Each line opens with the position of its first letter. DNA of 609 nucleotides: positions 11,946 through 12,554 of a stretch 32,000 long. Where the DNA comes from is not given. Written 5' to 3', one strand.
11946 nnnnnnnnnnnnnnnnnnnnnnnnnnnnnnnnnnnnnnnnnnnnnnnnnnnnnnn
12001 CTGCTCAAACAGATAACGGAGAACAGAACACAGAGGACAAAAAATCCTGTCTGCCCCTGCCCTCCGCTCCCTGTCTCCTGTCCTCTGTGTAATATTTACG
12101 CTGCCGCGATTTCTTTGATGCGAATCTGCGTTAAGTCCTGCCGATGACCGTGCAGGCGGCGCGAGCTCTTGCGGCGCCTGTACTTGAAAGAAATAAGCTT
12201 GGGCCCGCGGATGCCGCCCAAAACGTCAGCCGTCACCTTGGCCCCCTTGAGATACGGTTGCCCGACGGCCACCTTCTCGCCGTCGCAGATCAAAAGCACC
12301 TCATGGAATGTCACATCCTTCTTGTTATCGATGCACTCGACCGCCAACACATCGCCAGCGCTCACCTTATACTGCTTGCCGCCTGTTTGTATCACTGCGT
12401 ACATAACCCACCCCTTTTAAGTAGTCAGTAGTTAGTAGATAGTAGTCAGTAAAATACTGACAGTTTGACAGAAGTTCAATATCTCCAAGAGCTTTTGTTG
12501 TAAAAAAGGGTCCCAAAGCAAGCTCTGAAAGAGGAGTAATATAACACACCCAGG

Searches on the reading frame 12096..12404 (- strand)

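Call 58: search_protein_families(library=pfam, proteins=[window:12096-12404:-], max_evalue=0.001)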
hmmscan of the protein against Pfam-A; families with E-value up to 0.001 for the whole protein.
window:12096-12404:- (102 aa): 1 family
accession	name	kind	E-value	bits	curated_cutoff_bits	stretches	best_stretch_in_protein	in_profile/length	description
PF00829.26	Ribosomal_L21p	-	2.4e-34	118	27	1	1-99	1-99/99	Ribosomal prokaryotic L21 protein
